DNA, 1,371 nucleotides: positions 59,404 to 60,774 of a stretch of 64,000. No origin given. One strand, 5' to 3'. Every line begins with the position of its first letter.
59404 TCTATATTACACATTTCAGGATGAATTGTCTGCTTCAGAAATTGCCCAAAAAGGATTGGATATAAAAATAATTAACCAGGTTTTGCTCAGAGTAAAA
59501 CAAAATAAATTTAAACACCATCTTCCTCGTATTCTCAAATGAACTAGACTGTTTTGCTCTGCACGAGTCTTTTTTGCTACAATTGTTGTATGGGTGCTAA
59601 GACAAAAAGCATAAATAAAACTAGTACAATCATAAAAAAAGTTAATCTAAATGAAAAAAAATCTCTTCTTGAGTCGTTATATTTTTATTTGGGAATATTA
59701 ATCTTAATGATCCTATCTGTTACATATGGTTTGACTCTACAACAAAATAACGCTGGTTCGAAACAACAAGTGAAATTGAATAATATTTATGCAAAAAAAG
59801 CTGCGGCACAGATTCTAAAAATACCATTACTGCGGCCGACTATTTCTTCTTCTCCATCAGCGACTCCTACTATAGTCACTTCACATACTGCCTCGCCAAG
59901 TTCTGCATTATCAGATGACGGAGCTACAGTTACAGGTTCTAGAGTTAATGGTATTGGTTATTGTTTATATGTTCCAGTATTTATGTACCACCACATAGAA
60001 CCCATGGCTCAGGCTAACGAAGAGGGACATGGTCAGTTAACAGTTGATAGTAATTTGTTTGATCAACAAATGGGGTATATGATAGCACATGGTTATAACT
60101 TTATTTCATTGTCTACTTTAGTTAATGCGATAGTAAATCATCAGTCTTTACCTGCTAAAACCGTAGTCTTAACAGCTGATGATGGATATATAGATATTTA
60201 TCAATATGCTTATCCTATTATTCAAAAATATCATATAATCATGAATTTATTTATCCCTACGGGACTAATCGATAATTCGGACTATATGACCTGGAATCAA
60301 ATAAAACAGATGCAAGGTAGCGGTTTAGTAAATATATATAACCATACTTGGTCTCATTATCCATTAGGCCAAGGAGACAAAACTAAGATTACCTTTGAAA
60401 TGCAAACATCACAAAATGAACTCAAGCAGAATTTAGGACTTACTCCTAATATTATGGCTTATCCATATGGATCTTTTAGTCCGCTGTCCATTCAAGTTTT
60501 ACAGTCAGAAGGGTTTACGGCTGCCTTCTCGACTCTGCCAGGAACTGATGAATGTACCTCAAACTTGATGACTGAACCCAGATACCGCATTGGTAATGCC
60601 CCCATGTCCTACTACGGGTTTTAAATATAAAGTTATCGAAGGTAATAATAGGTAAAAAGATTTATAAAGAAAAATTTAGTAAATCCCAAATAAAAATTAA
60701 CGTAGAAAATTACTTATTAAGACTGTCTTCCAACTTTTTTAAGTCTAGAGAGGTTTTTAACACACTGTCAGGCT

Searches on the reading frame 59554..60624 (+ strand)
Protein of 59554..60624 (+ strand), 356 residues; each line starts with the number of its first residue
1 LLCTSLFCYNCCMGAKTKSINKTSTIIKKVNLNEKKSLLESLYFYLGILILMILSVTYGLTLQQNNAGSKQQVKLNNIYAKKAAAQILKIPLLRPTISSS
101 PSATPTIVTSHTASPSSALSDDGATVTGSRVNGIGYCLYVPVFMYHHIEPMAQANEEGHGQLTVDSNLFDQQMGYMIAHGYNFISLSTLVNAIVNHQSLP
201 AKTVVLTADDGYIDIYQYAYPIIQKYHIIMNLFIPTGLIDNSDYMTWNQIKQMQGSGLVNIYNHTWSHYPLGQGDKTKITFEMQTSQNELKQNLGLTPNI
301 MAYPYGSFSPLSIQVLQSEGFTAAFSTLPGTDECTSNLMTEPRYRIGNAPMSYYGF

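Call 64: search_protein_families(library=pfam, proteins=[window:59554-60624:+], max_evalue=0.001)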
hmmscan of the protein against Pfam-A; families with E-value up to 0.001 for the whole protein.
window:59554-60624:+ (356 aa): 1 family
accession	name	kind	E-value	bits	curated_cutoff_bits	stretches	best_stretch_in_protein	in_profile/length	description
PF01522.26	Polysacc_deac_1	-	9.4e-24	84.2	23.1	1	198-323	3-123/124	Polysaccharide deacetylase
